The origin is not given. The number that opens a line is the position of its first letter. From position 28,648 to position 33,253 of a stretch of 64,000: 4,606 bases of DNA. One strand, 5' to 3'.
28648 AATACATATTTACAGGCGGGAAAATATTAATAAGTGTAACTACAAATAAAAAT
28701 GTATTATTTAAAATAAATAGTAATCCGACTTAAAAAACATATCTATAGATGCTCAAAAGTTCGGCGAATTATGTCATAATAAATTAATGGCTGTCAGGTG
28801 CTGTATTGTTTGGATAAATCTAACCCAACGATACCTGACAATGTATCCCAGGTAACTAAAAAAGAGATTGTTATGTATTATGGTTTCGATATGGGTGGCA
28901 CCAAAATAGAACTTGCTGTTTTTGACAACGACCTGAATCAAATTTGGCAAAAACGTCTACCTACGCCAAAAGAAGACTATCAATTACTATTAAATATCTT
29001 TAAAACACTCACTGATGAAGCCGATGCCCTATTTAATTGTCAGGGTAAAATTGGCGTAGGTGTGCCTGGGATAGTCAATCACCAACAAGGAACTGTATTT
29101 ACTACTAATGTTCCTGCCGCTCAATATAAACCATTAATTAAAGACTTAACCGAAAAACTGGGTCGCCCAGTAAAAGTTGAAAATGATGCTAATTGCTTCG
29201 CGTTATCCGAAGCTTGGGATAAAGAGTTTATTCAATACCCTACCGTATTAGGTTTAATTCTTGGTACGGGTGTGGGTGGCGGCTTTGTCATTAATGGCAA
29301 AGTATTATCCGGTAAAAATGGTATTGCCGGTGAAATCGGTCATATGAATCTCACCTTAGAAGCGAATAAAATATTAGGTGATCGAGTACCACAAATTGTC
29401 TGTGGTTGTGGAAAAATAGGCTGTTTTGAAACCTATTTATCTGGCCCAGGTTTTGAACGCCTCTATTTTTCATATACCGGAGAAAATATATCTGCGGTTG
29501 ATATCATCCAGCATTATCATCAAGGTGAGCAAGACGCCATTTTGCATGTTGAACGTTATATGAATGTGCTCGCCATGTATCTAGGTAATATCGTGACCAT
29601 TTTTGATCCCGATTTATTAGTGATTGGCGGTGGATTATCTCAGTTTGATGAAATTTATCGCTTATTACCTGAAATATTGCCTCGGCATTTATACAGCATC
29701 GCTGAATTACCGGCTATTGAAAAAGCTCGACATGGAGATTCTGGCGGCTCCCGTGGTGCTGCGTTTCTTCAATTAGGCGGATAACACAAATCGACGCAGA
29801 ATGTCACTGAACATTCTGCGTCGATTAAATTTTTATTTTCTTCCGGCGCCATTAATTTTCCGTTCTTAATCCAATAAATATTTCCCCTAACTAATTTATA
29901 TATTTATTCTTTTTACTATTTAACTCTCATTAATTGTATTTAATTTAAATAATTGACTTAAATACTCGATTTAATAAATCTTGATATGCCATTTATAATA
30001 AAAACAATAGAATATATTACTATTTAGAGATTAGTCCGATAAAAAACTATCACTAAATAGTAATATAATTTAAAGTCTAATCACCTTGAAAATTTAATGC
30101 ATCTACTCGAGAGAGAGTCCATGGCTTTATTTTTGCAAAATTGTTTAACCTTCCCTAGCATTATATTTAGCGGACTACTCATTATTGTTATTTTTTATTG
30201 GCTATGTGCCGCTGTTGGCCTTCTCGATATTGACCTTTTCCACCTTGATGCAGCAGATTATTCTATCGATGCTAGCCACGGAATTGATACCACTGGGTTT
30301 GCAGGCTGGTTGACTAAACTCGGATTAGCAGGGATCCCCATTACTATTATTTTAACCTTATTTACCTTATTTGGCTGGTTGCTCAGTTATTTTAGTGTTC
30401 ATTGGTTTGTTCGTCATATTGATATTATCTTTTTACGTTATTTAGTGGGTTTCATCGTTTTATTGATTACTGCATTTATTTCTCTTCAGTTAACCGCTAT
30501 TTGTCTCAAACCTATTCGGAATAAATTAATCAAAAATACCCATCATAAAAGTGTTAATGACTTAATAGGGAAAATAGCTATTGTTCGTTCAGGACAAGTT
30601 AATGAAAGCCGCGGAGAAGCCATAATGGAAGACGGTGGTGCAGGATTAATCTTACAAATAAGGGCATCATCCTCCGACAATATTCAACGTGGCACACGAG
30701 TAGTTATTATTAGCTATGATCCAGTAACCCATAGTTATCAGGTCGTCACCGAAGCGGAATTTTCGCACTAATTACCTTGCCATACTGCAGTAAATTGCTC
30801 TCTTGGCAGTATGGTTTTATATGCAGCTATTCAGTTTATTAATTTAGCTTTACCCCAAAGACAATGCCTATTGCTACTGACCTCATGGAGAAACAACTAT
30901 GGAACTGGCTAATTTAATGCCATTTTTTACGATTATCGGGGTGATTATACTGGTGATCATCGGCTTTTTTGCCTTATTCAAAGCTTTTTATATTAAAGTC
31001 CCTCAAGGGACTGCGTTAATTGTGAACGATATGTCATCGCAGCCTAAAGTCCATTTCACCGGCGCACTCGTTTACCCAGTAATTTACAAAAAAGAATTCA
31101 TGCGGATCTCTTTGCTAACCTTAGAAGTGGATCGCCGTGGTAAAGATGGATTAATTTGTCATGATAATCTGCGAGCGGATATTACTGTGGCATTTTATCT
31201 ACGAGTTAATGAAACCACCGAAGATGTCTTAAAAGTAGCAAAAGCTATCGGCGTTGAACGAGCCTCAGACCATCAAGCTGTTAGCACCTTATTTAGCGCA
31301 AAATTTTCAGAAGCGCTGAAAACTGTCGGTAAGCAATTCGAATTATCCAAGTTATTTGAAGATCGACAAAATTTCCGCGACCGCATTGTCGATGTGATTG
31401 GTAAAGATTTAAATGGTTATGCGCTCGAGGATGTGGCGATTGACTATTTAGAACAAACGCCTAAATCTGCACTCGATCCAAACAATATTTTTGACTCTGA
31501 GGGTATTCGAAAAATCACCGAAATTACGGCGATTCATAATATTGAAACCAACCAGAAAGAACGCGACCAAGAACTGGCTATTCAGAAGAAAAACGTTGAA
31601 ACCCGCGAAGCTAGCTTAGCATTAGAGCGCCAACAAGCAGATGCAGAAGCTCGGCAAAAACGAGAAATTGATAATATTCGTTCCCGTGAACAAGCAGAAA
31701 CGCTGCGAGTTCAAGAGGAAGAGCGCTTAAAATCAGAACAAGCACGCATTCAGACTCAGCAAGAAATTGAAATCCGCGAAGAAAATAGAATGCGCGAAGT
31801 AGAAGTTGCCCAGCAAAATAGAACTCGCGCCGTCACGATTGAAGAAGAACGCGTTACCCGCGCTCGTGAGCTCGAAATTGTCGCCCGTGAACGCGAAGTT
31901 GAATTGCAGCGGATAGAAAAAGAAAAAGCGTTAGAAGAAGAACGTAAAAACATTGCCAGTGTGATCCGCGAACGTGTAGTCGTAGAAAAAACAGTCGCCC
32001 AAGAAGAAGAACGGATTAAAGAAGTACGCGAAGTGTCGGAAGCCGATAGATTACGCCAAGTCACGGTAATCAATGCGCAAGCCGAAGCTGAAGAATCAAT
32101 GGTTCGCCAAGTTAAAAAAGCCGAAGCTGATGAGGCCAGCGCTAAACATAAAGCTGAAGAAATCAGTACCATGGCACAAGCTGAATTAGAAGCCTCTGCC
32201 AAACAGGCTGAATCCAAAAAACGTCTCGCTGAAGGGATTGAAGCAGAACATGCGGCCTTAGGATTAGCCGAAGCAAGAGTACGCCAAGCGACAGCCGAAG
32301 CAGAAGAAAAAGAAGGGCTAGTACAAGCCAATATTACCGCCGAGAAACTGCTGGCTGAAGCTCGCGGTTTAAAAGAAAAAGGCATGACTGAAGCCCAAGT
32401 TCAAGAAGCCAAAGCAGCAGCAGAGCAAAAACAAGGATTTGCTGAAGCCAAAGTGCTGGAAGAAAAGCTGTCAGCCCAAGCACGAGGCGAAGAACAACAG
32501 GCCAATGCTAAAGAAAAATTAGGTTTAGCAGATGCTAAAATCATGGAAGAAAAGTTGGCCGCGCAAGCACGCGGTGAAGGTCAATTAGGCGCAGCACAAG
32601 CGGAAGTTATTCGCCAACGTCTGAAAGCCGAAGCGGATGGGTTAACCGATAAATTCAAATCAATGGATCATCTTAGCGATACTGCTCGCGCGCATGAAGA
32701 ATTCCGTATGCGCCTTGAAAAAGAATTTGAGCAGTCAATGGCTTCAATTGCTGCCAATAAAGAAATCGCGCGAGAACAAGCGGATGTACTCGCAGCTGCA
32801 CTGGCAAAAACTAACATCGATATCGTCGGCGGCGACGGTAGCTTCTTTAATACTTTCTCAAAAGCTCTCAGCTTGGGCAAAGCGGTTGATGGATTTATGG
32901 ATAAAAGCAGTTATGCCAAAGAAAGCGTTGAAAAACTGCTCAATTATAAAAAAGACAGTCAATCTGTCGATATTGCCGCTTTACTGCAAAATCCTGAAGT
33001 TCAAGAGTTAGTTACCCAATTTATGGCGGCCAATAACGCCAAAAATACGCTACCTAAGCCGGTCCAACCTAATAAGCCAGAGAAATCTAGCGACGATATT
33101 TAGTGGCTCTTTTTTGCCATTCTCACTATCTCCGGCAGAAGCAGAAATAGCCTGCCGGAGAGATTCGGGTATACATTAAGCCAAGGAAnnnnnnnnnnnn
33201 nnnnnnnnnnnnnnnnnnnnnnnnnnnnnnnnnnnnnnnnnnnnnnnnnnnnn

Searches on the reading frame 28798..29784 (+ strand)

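Call 5: search_protein_families(library=pfam, proteins=[window:28798-29784:+], max_evalue=0.1)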
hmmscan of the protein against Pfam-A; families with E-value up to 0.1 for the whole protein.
window:28798-29784:+ (328 aa): 2 families
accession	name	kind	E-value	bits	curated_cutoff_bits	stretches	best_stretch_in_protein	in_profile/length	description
PF00480.26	ROK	-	2.7e-77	260.7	22.9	1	27-324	1-290/294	ROK family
PF02685.22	Glucokinase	-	1e-05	25.2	22.1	1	31-267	4-248/314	Glucokinase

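Call 6: search_protein_families(library=ncbifam, proteins=[window:28798-29784:+], max_evalue=0.1)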
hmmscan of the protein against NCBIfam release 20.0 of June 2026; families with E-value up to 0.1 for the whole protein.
window:28798-29784:+ (328 aa): 13 families
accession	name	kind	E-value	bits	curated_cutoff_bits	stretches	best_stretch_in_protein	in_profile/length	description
NF009835.0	PRK13310.1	equivalog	9.5e-138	458.6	380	1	26-326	1-301/303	N-acetylglucosamine kinase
NF009836.0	PRK13311.1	equivalog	7.6e-99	330.1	551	1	26-270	1-245/256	N-acetyl-D-glucosamine kinase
NF007108.0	PRK09557.1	equivalog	9.4e-78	261.6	443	1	26-324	2-299/303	fructokinase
TIGR00744.1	ROK_glcA_fam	subfamily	7.3e-46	156.9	260.35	1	29-287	2-268/318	ROK family glucokinase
NF007251.0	PRK09698.1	equivalog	9.9e-39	133.4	253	1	26-322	7-293/304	allose kinase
NF045551.1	GK_Pyrobac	equivalog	3.7e-33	115.1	500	1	84-324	50-279/294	ATP-dependent glucokinase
NF003461.0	PRK05082.1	subfamily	3.7e-32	111.9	283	1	30-324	6-285/291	N-acetylmannosamine kinase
NF047821.1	NactlManKinNanK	equivalog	1.9e-28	99.8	450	1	30-324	6-285/288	N-acetylmannosamine kinase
NF042998.1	bglucokin_BglK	equivalog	9.4e-26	90.7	550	1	29-322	5-282/291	beta-glucoside kinase BglK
NF047937.1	TransRegNagC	equivalog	2.4e-21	76.4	650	1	16-286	70-343/399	DNA-binding transcriptional regulator NagC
NF049930.1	TransRegMlc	equivalog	1.3e-15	57.6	530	1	26-286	86-349/405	sugar metabolism global transcriptional regulator Mlc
NF045942.1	PolPhglucPhase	equivalog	5.1e-15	55.9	250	2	28-186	3-157/242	polyphosphate--glucose phosphotransferase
NF045550.1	FrctkaseScrK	equivalog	4.4e-11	42.8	400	1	27-281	5-238/293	fructokinase ScrK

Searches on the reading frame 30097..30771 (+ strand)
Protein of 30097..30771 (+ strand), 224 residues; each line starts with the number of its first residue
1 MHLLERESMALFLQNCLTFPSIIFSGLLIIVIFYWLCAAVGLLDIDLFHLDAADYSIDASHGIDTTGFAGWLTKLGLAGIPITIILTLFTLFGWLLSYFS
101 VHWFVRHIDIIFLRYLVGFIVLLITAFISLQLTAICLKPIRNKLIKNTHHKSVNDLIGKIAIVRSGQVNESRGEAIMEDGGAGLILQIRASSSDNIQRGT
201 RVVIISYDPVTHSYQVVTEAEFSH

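Call 5: search_protein_families(library=pfam, proteins=[window:30097-30771:+], max_evalue=0.1)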
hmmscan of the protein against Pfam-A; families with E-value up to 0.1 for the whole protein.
window:30097-30771:+ (224 aa): 0 families
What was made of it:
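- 30097..30771 (+): NfeD-like / YqiJ-YuaF-type membrane protein (224 aa). It has 3-4 predicted TM segments and a soluble C-terminal domain. It is the counterpart of the ~213-aa gene between the PspA and SPFH genes of P. aeruginosa (PA3730/BacC by position). No Pfam hit (call 5).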

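Call 6: search_protein_families(library=ncbifam, proteins=[window:30097-30771:+], max_evalue=0.1)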
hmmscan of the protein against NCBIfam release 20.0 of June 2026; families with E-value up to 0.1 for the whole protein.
window:30097-30771:+ (224 aa): 0 families

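Call 7: search_protein_families(library=padloc, proteins=[window:30097-30771:+], max_evalue=0.1)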
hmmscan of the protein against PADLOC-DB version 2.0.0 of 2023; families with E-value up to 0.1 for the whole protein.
window:30097-30771:+ (224 aa): 0 families

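Call 46: search_protein_families(library=pfam, proteins=[window:30097-30768:+], max_evalue=10)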
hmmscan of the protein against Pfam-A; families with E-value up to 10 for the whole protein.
window:30097-30768:+ (224 aa): 2 families
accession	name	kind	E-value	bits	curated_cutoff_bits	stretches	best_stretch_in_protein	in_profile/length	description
PF11518.13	DUF3221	-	0.19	12.5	26.4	1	169-214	24-69/82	Protein of unknown function (DUF3221)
PF11992.13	TgpA_N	-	7.8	5.8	30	1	10-89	105-180/333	TgpA N-terminal domain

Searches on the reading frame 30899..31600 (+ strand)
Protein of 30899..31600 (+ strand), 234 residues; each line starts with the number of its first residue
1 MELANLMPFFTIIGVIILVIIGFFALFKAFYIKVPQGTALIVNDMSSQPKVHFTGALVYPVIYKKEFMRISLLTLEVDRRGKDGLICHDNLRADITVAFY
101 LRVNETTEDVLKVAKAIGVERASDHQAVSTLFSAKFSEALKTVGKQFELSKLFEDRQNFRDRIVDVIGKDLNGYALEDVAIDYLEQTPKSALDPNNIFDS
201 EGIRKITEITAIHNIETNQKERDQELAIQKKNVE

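Call 46: search_protein_families(library=pfam, proteins=[window:30899-31600:+], max_evalue=10)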
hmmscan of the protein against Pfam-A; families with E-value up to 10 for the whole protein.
window:30899-31600:+ (234 aa): 2 families
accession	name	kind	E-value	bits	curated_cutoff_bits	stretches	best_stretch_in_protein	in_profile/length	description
PF01145.31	Band_7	-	8.8e-07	29.6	23.6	1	33-181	2-142/176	SPFH domain / Band 7 family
PF00746.26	Gram_pos_anchor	-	0.43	11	20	1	5-28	15-38/43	LPXTG cell wall anchor motif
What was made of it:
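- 30899..33103 (+): SPFH/flotillin-like protein (734 aa). It has one N-terminal TM, a Band_7 domain, a long Glu/Ala-rich coiled coil and a flotillin-like C-terminus. It is the orthologue of PA3729/BacD/PaFlo3. The N-terminal 234 aa hit Pfam Band_7 at E 8.8e-7, 29.6 bits, above the 23.6 cut-off (call 46).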

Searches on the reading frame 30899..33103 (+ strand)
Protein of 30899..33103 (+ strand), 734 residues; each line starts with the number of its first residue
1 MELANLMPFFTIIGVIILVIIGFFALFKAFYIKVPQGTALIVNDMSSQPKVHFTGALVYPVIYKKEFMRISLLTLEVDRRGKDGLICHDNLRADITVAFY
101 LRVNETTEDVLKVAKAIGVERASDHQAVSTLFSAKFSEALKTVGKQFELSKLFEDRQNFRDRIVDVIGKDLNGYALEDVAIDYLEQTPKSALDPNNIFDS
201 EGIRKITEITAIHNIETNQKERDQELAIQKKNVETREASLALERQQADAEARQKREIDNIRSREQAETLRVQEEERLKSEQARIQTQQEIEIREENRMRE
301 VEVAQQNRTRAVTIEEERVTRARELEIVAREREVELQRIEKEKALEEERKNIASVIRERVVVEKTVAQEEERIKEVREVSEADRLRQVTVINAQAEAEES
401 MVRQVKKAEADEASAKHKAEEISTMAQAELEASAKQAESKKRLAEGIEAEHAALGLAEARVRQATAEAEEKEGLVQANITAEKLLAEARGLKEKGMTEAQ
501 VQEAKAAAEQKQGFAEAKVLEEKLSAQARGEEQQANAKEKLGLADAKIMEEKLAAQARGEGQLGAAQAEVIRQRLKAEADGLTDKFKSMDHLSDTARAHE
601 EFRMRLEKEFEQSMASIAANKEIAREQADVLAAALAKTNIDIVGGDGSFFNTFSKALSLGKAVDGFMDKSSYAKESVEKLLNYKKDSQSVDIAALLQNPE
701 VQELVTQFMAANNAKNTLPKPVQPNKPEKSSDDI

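Call 5: search_protein_families(library=pfam, proteins=[window:30899-33103:+], max_evalue=0.1)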
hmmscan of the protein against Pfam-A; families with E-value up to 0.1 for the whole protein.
window:30899-33103:+ (734 aa): 0 families

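Call 6: search_protein_families(library=ncbifam, proteins=[window:30899-33103:+], max_evalue=0.1)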
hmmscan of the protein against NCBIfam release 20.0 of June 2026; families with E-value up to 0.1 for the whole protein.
window:30899-33103:+ (734 aa): 0 families

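Call 7: search_protein_families(library=padloc, proteins=[window:30899-33103:+], max_evalue=0.1)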
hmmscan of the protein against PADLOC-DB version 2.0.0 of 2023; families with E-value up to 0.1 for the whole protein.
window:30899-33103:+ (734 aa): 0 families

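Call 27: search_solved_structures(query=window:30899-33100:+, max_evalue=1)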
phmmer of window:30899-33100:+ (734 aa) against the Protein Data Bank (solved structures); distinct sequences matched with E-value up to 1: 0.

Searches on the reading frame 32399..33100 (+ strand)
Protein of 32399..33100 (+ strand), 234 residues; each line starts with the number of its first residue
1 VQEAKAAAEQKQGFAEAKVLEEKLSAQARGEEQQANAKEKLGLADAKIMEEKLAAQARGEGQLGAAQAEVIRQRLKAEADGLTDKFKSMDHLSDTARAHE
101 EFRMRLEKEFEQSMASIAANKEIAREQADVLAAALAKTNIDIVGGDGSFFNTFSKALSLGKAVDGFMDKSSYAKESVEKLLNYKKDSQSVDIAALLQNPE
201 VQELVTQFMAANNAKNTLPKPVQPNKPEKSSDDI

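Call 46: search_protein_families(library=pfam, proteins=[window:32399-33100:+], max_evalue=10)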
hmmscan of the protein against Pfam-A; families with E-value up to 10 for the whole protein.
window:32399-33100:+ (234 aa): 1 family
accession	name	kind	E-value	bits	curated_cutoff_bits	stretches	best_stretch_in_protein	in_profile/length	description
PF15975.10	Flot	-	0.61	10.6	27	1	57-107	2-52/124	Flotillin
